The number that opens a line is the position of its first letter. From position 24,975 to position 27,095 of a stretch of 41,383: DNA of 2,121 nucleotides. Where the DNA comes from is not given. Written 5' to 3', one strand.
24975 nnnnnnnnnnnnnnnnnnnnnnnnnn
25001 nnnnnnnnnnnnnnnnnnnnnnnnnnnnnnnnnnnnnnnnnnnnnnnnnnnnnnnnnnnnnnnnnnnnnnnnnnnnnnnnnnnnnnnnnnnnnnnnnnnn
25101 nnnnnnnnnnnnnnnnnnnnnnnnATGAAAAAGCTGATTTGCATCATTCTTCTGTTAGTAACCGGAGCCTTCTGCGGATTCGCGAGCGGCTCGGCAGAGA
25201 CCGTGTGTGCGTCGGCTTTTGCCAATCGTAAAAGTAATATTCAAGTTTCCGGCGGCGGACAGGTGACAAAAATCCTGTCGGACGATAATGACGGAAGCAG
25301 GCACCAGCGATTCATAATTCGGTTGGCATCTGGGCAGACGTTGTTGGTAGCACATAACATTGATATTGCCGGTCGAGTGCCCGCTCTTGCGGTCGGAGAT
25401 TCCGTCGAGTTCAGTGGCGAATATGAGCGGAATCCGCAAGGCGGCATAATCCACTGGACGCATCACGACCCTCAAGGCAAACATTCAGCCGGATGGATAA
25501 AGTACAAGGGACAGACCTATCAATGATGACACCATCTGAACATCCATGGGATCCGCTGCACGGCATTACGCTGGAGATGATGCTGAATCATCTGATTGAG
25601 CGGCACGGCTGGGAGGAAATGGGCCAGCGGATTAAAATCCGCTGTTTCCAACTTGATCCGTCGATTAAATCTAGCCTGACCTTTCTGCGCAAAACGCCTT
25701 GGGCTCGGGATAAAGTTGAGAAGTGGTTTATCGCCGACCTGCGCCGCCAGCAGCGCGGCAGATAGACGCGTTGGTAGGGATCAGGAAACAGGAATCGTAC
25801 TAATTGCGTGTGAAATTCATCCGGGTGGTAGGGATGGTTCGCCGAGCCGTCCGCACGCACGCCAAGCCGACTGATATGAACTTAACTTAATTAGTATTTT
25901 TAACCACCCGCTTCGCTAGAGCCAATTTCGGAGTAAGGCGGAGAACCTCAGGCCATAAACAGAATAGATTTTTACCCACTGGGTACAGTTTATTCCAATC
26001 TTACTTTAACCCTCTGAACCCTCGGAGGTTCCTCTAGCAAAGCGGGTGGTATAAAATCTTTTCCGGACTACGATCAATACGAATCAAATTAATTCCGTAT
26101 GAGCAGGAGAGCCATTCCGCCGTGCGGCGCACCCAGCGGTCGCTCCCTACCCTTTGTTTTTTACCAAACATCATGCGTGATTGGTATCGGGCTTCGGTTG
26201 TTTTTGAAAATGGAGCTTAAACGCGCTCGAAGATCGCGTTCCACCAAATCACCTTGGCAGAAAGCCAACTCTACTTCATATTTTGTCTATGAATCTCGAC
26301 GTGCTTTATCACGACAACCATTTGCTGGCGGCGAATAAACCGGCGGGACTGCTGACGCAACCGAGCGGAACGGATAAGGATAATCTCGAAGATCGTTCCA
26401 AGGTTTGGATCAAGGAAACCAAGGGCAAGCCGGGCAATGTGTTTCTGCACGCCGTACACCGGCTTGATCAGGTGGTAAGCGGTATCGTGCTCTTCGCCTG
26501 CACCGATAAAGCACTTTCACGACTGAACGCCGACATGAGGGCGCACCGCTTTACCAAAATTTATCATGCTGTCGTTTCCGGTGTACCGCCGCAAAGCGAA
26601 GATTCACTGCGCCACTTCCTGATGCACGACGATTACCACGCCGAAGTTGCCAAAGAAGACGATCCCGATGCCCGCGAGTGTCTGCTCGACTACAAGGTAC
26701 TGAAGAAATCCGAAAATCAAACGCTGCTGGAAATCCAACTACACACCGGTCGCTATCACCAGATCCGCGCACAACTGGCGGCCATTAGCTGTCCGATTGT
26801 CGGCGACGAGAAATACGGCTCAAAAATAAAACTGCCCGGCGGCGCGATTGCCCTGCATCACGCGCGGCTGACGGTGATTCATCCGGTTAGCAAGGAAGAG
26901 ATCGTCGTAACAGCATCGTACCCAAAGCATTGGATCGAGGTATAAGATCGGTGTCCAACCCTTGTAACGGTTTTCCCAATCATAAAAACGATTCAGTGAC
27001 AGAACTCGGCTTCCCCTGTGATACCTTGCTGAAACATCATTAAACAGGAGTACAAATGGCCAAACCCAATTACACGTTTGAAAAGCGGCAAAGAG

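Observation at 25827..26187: A 135-bp dispersed intergenic repeat (R) with a terminator-like palindrome at its 5' end and a promoter-like segment at its 3' end; one copy is split by a nested MITE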

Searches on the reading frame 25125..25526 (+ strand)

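Call 13: search_protein_families(library=pfam, proteins=[window:25125-25526:+])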
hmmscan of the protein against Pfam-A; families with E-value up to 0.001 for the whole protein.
window:25125-25526:+ (133 aa): 1 family
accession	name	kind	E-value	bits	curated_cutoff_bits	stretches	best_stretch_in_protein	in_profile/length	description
PF11948.15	DUF3465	-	9e-49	165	25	1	15-133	6-124/124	Protein of unknown function (DUF3465)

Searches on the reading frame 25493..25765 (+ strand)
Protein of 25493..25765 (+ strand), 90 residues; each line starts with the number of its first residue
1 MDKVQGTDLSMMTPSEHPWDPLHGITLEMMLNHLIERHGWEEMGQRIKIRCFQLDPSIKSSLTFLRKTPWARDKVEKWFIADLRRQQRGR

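Call 13: search_protein_families(library=pfam, proteins=[window:25493-25765:+])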
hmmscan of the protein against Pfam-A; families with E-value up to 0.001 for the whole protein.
window:25493-25765:+ (90 aa): 1 family
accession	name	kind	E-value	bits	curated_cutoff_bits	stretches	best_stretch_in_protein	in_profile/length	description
PF09905.14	VF530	-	1.8e-31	108.6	27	1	20-80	3-63/63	DNA-binding protein VF530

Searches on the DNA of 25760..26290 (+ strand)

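Call 11: search_rna_families(source=window, start=25760, end=26290, threshold=evalue, max_evalue=10)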
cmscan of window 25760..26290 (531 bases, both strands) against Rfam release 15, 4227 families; matches with E-value up to 10: 2.
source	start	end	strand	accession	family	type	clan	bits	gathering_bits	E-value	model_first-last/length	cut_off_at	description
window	25999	26031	-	RF01108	BMV3_UPD-PK1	Cis-reg;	-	14.8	38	4.1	1-26/26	no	Pseudoknot of upstream pseudoknot domain (UPD) of the 3'UTR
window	26153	26168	+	RF03474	mir-4766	Gene; miRNA;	-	14.3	72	9.7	20-35/56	no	mir-4766 microRNA precursor family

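Call 72: search_dna_similar(query=window:25875-26102:+, collection=plasmids, mode=distant, max_evalue=0.01, max_rows=10)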
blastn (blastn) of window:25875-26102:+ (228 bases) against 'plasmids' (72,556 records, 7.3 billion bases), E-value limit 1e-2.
No match.

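Call 73: search_dna_similar(query=window:25875-26102:+, collection=phages, mode=distant, max_evalue=0.01, max_rows=10)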
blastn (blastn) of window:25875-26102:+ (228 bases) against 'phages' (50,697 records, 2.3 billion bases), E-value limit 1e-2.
No match.

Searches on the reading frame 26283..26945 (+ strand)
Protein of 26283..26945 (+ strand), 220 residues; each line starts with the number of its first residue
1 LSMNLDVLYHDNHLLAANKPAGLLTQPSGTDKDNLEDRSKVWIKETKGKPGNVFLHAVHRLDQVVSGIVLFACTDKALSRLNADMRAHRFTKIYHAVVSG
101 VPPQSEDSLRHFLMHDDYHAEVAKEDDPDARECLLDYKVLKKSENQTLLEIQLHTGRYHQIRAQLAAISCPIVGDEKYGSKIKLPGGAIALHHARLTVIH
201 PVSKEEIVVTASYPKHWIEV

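Call 13: search_protein_families(library=pfam, proteins=[window:26283-26945:+])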
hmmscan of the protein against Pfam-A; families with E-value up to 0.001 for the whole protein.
window:26283-26945:+ (220 aa): 1 family
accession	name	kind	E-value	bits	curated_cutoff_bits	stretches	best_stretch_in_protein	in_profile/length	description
PF00849.27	PseudoU_synth_2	-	8.9e-31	107.6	26.8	1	13-167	1-152/152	RNA pseudouridylate synthase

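Call 52: find_homologous_proteins(query=window:26283-26945:+, max_evalue=1e-50)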
Query window:26283-26945:+ (220 aa): 2421 proteins with E <= 1e-50 among 8000 candidates; the best 120 are listed.
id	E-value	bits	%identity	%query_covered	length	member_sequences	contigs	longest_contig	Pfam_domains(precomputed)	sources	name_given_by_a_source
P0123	2.1e-143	493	100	99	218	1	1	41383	PF00849.28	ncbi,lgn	-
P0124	2.8e-128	444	90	98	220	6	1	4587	PF00849.28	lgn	-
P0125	5.8e-128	443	89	99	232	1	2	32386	PF00849.28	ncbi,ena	ncbi:MAG: RNA pseudouridine synthase [Kiritimatiellales bacterium]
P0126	4.7e-125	433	87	99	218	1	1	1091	PF00849.28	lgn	-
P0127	1.2e-124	432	88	98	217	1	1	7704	PF00849.28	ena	-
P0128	7.3e-124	429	87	98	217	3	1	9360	PF00849.28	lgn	-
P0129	8.0e-124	429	86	98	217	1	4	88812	PF00849.28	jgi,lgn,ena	-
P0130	2.5e-123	428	85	99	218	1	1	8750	PF00849.28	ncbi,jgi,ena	ncbi:MAG: RNA pseudouridine synthase [Kiritimatiellales bacterium]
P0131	3.1e-123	427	87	98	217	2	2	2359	PF00849.28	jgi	jgi:23S rRNA pseudouridine1911/1915/1917 synthase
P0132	3.2e-123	427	87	98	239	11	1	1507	PF00849.28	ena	-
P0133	6.9e-123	426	87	98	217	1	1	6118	PF00849.28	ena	-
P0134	2.1e-121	421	83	99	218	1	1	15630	PF00849.28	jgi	jgi:23S rRNA pseudouridine1911/1915/1917 synthase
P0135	2.2e-121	421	87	98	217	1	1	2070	PF00849.28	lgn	-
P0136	4.6e-121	420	85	98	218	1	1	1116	PF00849.28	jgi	-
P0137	1.7e-120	418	85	98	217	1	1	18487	PF00849.28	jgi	jgi:23S rRNA pseudouridine1911/1915/1917 synthase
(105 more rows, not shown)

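Call 53: find_encoding_contigs(protein=P0125, flank=10000, max_places=2)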
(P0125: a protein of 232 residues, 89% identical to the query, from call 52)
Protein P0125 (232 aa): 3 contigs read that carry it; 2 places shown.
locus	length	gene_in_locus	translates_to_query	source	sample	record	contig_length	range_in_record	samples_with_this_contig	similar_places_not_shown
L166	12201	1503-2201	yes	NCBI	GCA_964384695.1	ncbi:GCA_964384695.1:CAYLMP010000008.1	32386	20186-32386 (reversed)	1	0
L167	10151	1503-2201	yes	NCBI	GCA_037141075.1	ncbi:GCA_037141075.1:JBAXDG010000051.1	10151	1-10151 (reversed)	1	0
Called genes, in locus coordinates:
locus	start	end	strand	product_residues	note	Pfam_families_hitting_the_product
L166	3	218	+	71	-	?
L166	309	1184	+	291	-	PF10672:Methyltrans_SAM, PF03602:Cons_hypoth95 (weak)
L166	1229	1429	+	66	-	PF09905:VF530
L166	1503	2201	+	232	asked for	PF00849:PseudoU_synth_2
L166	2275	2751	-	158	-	PF18927:CrtO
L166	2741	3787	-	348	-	PF13506:Glyco_transf_21 (faint), PF00535:Glycos_transf_2, PF13641:Glyco_tranf_2_3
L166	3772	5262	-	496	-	PF00070:Pyr_redox (faint), PF00890:FAD_binding_2 (weak), PF01266:DAO, PF01593:Amino_oxidase, PF03486:HI0933_like (faint), PF07992:Pyr_redox_2 (weak), PF12831:FAD_oxidored (weak), PF13450:NAD_binding_8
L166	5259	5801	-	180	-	-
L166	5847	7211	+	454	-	PF00171:Aldedh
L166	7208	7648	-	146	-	PF01976:DUF116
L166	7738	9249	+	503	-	PF00890:FAD_binding_2 (weak), PF01266:DAO, PF01593:Amino_oxidase, PF01946:Thi4 (weak), PF03486:HI0933_like (weak), PF07992:Pyr_redox_2 (weak), PF12831:FAD_oxidored (weak), PF13450:NAD_binding_8, +2 more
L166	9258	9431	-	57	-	PF12797:Fer4_2 (weak), PF13237:Fer4_10, PF14697:Fer4_21 (weak), PF25160:LdpA_Fe-S-bd (faint), PF00037:Fer4, PF12837:Fer4_6 (faint), PF12838:Fer4_7 (weak), PF13187:Fer4_9, +4 more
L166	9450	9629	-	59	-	PF11127:YgaP-like_TM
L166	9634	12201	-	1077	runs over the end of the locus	PF00873:ACR_tran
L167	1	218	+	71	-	?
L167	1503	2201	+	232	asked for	PF00849:PseudoU_synth_2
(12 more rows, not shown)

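Call 54: find_encoding_contigs(protein=P0129, flank=10000, max_places=2)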
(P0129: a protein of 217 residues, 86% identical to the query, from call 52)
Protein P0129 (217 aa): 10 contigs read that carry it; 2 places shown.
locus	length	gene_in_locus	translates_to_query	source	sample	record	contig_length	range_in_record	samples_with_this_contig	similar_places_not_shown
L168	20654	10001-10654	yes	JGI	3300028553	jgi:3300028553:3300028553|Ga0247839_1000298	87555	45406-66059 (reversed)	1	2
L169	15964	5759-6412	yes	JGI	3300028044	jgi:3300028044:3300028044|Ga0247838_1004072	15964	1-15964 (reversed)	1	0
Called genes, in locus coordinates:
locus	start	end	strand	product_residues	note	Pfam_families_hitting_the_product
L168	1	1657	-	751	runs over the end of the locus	PF01590:GAF, PF13185:GAF_2, PF13492:GAF_3, PF05524:PEP-utilisers_N, PF00391:PEP-utilizers, PF02896:PEP-utilizers_C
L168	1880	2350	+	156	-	-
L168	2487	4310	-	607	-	PF08497:Radical_SAM_N, PF04055:Radical_SAM (weak), PF11842:DUF3362 (weak)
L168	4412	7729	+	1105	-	PF00676:E1_dh, PF02779:Transket_pyr, PF02780:Transketolase_C, PF00364:Biotin_lipoyl, PF25917:BSH_RND, PF25919:BSH_CusB (weak), PF08545:ACP_syn_III, PF08541:ACP_syn_III_C, +1 more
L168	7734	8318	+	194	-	PF00856:SET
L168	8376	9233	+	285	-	PF10672:Methyltrans_SAM, PF03602:Cons_hypoth95 (weak)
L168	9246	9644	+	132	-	PF11948:DUF3465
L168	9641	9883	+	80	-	PF09905:VF530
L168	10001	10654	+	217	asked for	PF00849:PseudoU_synth_2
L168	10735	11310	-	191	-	PF00210:Ferritin, PF02915:Rubrerythrin, PF23458:DUF7130 (weak), PF21349:RUBY_RBDX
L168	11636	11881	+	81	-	PF01541:GIY-YIG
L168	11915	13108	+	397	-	PF07690:MFS_1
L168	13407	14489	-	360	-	PF00266:Aminotran_5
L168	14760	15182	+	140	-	-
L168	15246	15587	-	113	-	PF00543:P-II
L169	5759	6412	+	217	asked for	PF00849:PseudoU_synth_2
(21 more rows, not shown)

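Call 55: find_encoding_contigs(protein=P0124, flank=5000, max_places=2)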
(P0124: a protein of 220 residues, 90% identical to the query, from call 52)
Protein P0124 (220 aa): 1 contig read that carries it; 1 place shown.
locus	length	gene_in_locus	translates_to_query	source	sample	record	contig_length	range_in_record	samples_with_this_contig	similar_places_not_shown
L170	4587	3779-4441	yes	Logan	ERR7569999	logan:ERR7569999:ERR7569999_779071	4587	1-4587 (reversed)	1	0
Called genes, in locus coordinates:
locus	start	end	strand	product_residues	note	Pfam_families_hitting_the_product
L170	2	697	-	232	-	?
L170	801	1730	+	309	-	PF10672:Methyltrans_SAM, PF03602:Cons_hypoth95 (weak)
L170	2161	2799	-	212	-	PF05635:23S_rRNA_IVP (weak)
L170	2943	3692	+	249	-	PF04402:SIMPL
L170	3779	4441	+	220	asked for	PF00849:PseudoU_synth_2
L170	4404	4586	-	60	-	?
